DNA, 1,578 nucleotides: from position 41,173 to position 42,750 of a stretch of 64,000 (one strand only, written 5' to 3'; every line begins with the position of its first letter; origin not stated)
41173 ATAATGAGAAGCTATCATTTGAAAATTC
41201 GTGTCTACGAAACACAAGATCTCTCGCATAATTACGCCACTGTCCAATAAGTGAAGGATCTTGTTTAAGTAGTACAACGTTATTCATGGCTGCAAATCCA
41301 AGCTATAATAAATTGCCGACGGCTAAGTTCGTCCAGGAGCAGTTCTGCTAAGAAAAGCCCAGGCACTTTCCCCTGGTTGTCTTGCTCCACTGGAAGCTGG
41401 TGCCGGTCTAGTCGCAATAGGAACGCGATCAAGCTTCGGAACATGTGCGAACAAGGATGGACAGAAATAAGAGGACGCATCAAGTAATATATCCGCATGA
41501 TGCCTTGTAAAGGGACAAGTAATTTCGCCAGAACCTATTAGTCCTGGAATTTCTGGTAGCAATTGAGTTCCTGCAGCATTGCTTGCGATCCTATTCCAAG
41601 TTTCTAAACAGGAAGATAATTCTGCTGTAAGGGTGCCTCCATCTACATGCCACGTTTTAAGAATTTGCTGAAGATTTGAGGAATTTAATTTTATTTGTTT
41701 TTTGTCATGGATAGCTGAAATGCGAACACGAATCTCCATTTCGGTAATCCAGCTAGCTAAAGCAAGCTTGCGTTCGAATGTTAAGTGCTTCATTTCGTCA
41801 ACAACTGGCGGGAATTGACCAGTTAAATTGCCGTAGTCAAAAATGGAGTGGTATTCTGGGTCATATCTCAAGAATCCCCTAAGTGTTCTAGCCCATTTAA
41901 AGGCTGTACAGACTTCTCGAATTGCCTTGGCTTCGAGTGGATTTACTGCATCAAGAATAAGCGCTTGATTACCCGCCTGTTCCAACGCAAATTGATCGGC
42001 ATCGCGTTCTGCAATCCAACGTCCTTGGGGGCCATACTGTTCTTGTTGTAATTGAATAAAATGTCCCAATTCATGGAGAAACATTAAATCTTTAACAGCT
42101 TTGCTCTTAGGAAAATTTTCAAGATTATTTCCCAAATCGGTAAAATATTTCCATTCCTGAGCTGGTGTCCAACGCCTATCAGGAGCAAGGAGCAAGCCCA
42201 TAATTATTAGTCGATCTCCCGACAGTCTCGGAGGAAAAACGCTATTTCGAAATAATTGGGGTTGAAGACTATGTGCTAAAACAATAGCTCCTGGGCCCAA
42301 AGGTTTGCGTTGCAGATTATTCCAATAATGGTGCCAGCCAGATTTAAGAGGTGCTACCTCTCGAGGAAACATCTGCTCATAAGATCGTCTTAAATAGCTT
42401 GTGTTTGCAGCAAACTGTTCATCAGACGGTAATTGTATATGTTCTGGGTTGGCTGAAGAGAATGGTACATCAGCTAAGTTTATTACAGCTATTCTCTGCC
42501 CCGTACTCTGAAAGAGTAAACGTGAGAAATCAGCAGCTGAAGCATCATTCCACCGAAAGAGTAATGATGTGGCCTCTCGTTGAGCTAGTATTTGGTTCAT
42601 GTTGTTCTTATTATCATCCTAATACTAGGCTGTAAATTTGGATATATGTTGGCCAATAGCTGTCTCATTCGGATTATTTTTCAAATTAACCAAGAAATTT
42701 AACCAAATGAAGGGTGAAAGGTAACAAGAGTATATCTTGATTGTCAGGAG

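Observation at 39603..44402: Three tandem paralogous HExxH-motif proteins with a near-identical C-terminal 15-aa tail, spread by 87-bp direct repeats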

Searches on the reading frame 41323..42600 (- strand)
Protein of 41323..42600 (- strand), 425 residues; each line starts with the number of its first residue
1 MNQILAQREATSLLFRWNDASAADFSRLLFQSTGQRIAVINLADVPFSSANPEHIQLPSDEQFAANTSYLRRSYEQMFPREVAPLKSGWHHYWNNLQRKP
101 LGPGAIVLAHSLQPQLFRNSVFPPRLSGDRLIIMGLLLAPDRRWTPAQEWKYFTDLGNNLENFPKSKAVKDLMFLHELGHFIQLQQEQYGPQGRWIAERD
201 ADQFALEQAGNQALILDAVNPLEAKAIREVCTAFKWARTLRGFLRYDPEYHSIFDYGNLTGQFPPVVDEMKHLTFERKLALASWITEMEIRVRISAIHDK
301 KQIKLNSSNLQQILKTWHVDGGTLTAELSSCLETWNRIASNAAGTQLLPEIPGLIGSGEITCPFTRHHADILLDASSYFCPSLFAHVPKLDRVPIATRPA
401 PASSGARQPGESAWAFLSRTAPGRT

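Call 6: search_protein_families(library=pfam, proteins=[window:41323-42600:-], max_evalue=0.1)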
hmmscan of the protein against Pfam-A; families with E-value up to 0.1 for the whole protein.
window:41323-42600:- (425 aa): 1 family
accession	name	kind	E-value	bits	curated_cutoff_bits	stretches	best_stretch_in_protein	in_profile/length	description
PF09573.16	RE_TaqI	-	0.074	12.9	26.1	0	74-97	26-49/229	TaqI restriction endonuclease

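Call 9: find_homologous_proteins(query=window:41323-42600:-, max_evalue=0.001)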
Query window:41323-42600:- (425 aa): 2 proteins with E <= 0.001 among 8000 candidates.
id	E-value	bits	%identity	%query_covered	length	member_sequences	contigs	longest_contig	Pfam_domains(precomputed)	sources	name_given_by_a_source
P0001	2.8e-291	983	100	100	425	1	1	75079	-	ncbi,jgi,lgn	-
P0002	3.9e-30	123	29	98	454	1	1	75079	-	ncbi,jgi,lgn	-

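Call 12: find_encoding_contigs(protein=P0001, flank=10000, max_places=6)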
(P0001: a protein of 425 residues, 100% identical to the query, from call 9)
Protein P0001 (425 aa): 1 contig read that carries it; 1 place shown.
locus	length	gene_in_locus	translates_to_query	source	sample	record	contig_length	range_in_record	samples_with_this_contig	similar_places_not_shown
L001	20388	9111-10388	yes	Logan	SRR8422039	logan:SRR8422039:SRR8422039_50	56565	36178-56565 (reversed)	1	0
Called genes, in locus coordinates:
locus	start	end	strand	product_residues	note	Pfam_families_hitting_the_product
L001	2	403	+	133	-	?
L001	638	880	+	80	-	-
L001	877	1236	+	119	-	-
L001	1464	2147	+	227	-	-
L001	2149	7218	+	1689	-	-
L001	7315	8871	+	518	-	-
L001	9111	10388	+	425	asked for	-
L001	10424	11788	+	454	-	-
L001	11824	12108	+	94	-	PF01381:HTH_3 (weak)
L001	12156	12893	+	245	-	PF02153:PDH_N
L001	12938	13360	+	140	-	PF00903:Glyoxalase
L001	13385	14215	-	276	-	-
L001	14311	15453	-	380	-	PF03432:Relaxase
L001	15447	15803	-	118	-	PF21983:NikA-like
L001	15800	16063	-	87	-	-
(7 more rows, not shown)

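Call 27: find_homologous_proteins(query=A2, max_evalue=0.001)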
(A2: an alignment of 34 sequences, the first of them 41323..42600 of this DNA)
Query A2 (34 sequences) (425 aa, profile of the alignment): 3 proteins with E <= 0.001 among 8000 candidates.
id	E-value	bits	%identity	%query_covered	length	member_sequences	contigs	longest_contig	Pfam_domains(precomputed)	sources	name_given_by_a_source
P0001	4.1e-100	354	100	100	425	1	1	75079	-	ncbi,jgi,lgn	-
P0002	6.4e-78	281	29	98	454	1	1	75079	-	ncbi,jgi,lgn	-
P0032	1.1e-64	238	26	32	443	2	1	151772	-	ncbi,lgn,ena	-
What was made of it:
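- Tried and rejected: The word-indexed protein search found only the window's own proteins and one relative (calls 9, 27).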

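Call 33: search_protein_families(library=pfam, alignment_id=A2, max_evalue=1)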
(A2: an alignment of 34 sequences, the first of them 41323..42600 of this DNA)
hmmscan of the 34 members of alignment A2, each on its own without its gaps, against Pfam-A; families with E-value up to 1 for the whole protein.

A. member 1, window:41323-42600:- (425 aa): 1 family
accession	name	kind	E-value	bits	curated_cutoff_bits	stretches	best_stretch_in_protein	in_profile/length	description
PF09573.16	RE_TaqI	-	0.074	12.9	26.1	1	74-97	26-49/229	TaqI restriction endonuclease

B. families by the number of members that match (of 34 scanned): 11 families
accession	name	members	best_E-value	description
PF20573.4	DUF6782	1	0.0074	Putative metallopeptidase family (DUF6782)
PF04228.19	Zn_peptidase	1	0.026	Putative neutral zinc metallopeptidase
PF13374.12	TPR_10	1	0.041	Tetratricopeptide repeat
PF08694.16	UFC1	1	0.054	Ubiquitin-fold modifier-conjugating enzyme 1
PF09573.16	RE_TaqI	1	0.074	TaqI restriction endonuclease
PF06114.19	Peptidase_M78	1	0.077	IrrE N-terminal-like domain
PF05845.17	PhnH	1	0.11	Bacterial phosphonate metabolism protein (PhnH)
PF18850.6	LPD30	1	0.18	Large polyvalent protein associated domain 30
PF19908.4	DUF6381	1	0.2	Family of unknown function (DUF6381)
PF21086.3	ACT_PSP_2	1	0.21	ACT domain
PF02948.20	Amelogenin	1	0.29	Amelogenin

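Call 34: search_protein_families(library=ncbifam, proteins=[window:41323-42600:-], max_evalue=0.1)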
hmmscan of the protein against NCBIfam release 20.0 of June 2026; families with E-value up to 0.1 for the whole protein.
window:41323-42600:- (425 aa): 0 families

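Call 35: search_protein_families(library=padloc, proteins=[window:41323-42600:-], max_evalue=0.1)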
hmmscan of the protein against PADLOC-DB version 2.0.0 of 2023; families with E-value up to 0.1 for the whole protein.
window:41323-42600:- (425 aa): 0 families

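Call 36: predict_structure(alignment_id=A2)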
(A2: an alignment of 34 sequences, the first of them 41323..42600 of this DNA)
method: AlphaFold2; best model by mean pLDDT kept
length: 425 residues; sequences in the alignment: 34
mean_pLDDT: 89.0   pTM: 0.87
mean pLDDT of the five models: 89.0, 87.1, 86.2, 86.1, 85.7
residues with pLDDT >= 90: 310; 70-90: 75; 50-70: 33; < 50: 7
segments of 3 or more residues with pLDDT < 50: 396-398, 422-425
pLDDT, mean of each block of 10 residues (from residue 1): 83 93 95 93 97 95 96 94 80 89 92 80 91 94 97 94 97 97 88 91 96 96 98 94 80 64 88 91 94 96 97 94 95 91 88 95 94 96 88 58 62 69 44
secondary structure, 60 per line:
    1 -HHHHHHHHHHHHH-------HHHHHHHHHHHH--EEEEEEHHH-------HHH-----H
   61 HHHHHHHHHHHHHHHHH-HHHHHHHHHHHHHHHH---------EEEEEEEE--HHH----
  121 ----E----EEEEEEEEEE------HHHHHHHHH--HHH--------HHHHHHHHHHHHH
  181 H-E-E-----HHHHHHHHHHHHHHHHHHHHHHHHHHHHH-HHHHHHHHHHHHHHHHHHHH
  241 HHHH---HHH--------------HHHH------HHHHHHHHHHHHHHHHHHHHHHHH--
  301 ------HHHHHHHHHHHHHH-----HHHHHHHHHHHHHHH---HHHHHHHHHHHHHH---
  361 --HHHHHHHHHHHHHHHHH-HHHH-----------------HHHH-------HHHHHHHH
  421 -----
elements in order: H2-14 H22-33 E36-41 H60-77 H79-94 E104-111 E130-139 H146-154 H168-181 H191-219 H221-244 H265-268 H275-298 H307-320 H326-340 H344-357 H363-379 H381-384 H402-405 H413-420
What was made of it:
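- On Gluzincin (MA(E)) metallopeptidases: The motif lies in helix 168-181 of a pLDDT-89 model (call 36).
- Strands 36-41, 104-111 and 130-139 come first, then helix 168-181 carrying HELGH, then helix 191-219 carrying E198 (call 36).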

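Call 45: fold_search(model_id=the predicted structure, library=pdb)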
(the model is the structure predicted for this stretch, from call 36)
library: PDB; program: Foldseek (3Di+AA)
matches with E <= 10: 162; with E <= 0.001: 0
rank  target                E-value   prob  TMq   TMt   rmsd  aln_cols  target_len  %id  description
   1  5na8_A                1.6e-01  0.33  0.17  0.13  17.4       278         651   14  Structure of DPP III from Bacteroides thetaiotaomicron in closed form (released 2017-11-15)
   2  3fvy                  6.0e-01  0.23  0.18  0.12  17.1       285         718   13  Crystal structure of human Dipeptidyl Peptidase III (released 2009-02-03)
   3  9y6k                  8.1e-01  0.09  0.11  0.14  20.0       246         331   13  Avermitilol synthase T215V: Complex with Mg, inorganic pyrophosphate, and benzyltriethyl ammonium cation (released 2025-12-17)
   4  4okm_A                1.4e+00  0.04  0.11  0.12  16.8       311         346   12  Selinadiene Synthase apo and in complex with diphosphate (released 2014-06-11)
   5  8d7f_C                1.6e+00  0.04  0.10  0.11  17.7       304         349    8  FlvF from Aspergillus flavus in complex with Bis-Tris (released 2022-09-07)
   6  7xmr_R                1.6e+00  0.02  0.09  0.11  20.1       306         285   10  CryoEM structure of the somatostatin receptor 2 (SSTR2) in complex with Gi1 and its endogeneous peptide ligand SST-14 (released 2022-08-03)
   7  6egk_A                1.7e+00  0.05  0.11  0.14  19.3       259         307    8  T181N Cucumene Synthase (released 2018-10-31)
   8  5nx5_A                1.7e+00  0.04  0.10  0.13  17.0       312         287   12  Crystal structure of Linalool/Nerolidol synthase from Streptomyces clavuligerus in complex with 2-fluorogeranyl diphos (released 2017-09-20)
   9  5ys9_B                2.1e+00  0.03  0.10  0.07  21.9       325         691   10  Crystal structure of acyl-coA oxidase3 from Yarrowia lipolytica (released 2018-02-28)
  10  8y9r_B                2.2e+00  0.04  0.10  0.13  17.4       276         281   12  Crystal structure of Spiral2 microtubule-binding domain from Physcomitrella patens (released 2024-12-18)
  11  8y02_R                2.4e+00  0.06  0.11  0.17  19.9       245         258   11  Cryo-EM structure of Short-wave-sensitive opsin 1 (released 2025-06-11)
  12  8ii9_A                2.6e+00  0.03  0.10  0.12  16.6       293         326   10  crystal structure of Hyp mutant from Hypoxylon sp. E7406B (released 2024-02-28)
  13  3peu_B                2.7e+00  0.04  0.12  0.16  17.2       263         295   12  S. cerevisiae Dbp5 L327V C-terminal domain bound to Gle1 H337R and IP6 (released 2011-03-23)
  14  6egk_B                2.8e+00  0.03  0.10  0.12  17.4       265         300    8  T181N Cucumene Synthase (released 2018-10-31)
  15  4jxn                  3.0e+00  0.04  0.13  0.16  17.9       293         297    6  CRYSTAL STRUCTURE OF POLYPRENYL SYNTHASE ISP_B (TARGET EFI-509198) FROM Roseobacter denitrificans (released 2013-05-01)
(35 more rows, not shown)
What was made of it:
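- On Gluzincin (MA(E)) metallopeptidases: Foldseek E is 0.16 at best (call 45).
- The top two Foldseek hits are also DPP III (call 45).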

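Call 46: search_solved_structures(query=A2, max_evalue=10, show_alignments=3)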
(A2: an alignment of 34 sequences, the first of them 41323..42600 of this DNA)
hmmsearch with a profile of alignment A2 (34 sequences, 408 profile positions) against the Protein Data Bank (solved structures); distinct sequences matched with E-value up to 10: 20.
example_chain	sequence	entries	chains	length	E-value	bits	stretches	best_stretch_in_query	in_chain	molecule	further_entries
7elm_U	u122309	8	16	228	0.1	15.3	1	333-384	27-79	AcrIF24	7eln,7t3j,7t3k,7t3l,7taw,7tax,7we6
7xi1_A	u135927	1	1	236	0.11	15.2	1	333-384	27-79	anti-CRISPR protein AcrIF24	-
7p1n_A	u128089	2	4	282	0.21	14.2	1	327-376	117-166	Acetylcholinesterase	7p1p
6o69_A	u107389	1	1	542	0.39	13.3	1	326-376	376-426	Acetylcholinesterase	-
1b41_A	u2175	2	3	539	0.56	12.8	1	327-376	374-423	ACETYLCHOLINESTERASE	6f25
3lii_A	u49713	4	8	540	0.56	12.8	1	327-376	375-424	Acetylcholinesterase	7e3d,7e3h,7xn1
4ey4_A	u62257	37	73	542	0.56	12.8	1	327-376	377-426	Acetylcholinesterase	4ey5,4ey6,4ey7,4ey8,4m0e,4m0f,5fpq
4pqe_A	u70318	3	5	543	0.56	12.8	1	327-376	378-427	Acetylcholinesterase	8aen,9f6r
8aev_A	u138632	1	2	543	0.56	12.8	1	327-376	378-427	Acetylcholinesterase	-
6o4w_A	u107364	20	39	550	0.57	12.8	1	327-376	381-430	Acetylcholinesterase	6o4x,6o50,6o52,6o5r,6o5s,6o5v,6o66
7d9o_A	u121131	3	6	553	0.57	12.8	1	327-376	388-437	Acetylcholinesterase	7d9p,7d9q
1f8u_A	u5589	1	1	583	0.6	12.7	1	327-376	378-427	ACETYLCHOLINESTERASE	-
2x8b_A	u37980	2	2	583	0.6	12.7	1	327-376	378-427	ACETHYLCHOLINESTERASE | ACETYLCHOLINESTERASE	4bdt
3e3u_A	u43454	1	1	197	0.78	12.4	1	122-185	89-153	Peptide deformylase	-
7dtr_A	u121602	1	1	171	0.79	12.3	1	333-381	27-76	AcrIF24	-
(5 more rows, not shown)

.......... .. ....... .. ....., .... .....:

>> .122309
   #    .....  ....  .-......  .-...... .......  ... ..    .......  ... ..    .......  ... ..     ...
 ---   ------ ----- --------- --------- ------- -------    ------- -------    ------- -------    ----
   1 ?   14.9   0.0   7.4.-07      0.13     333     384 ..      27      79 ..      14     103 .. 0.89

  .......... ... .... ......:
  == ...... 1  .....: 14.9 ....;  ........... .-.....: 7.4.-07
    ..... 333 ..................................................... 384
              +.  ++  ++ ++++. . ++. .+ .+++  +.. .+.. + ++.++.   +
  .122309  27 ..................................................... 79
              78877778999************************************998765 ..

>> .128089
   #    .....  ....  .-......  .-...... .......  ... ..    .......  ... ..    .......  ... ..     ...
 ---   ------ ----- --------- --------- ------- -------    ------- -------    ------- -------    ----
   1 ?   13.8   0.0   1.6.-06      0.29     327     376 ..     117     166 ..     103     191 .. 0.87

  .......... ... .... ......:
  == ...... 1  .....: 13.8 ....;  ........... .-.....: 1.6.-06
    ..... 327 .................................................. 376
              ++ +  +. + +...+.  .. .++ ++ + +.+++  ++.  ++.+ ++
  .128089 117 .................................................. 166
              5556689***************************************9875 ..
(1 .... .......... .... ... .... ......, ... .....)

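Call 66: fold_search(model_id=the predicted structure, library=viral)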
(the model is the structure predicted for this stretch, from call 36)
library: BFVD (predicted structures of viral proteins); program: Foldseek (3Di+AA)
matches with E <= 10: 108; with E <= 0.001: 0
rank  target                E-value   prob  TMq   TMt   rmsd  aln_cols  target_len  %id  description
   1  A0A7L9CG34            7.1e-01  0.20  0.14  0.24  21.9       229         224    6  P25 [Olivavirus actinidiae]
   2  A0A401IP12            7.5e-01  0.06  0.13  0.09  22.0       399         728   11  Wsv282-like protein [Hemigrapsus takanoi nimavirus]
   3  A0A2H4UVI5            1.0e+00  0.11  0.19  0.14  17.8       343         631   10  Peptidase M3A/M3B catalytic domain-containing protein [Bodo saltans virus]
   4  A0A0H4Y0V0            1.1e+00  0.02  0.08  0.08  23.3       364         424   11  Hypothetical low complexity protein [Salmon gill poxvirus]
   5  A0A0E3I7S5            1.3e+00  0.06  0.11  0.08  20.3       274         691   11  Uncharacterized protein [Synechococcus phage ACG-2014f]
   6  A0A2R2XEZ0            1.6e+00  0.06  0.13  0.07  17.5       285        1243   13  Immediate-early protein [White spot syndrome virus]
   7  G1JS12                1.8e+00  0.08  0.09  0.23  16.0       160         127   11  (no name in the UniProt tables at hand)
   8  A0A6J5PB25            2.1e+00  0.04  0.12  0.08  25.0       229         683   13  Uncharacterized protein [uncultured Caudovirales phage]
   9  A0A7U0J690            2.3e+00  0.05  0.12  0.17  15.7       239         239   12  HD domain-containing protein [Klebsiella phage vB_KpM_FBKp24]
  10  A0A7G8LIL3            2.4e+00  0.06  0.13  0.18  22.5       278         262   12  Membrane protein [Gordonia phage Rabbitrun]
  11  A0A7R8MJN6            2.7e+00  0.06  0.08  0.20  12.3       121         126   14  Uncharacterized protein [Klebsiella phage vB_KvM-Eowyn]
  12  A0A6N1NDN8            2.7e+00  0.06  0.14  0.13  18.5       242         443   14  Uncharacterized protein [Tupanvirus deep ocean]
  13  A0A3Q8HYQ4            2.7e+00  0.02  0.11  0.08  21.2       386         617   11  (no name in the UniProt tables at hand)
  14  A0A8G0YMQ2            2.7e+00  0.02  0.10  0.09  25.0       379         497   12  Uncharacterized protein [Fusarium oxysporum alternavirus 1]
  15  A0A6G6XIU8            2.8e+00  0.03  0.11  0.13  22.0       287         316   11  (no name in the UniProt tables at hand)
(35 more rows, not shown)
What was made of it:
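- Tried and rejected: The BFVD viral fold search gave nothing significant (call 66).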

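Call 78: find_encoding_contigs(protein=P0004, flank=10000, max_places=3)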
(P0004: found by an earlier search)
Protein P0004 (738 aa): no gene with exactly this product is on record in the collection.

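Call 85: search_dna_similar(query=window:41323-42600:-, collection=plasmids, mode=protein, max_evalue=0.01)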
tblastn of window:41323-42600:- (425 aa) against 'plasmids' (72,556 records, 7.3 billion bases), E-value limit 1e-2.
No match.

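Call 87: search_dna_similar(query=window:41323-42600:-, collection=phages, mode=protein, max_evalue=0.01)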
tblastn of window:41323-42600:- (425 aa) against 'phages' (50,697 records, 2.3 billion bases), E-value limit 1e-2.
No match.
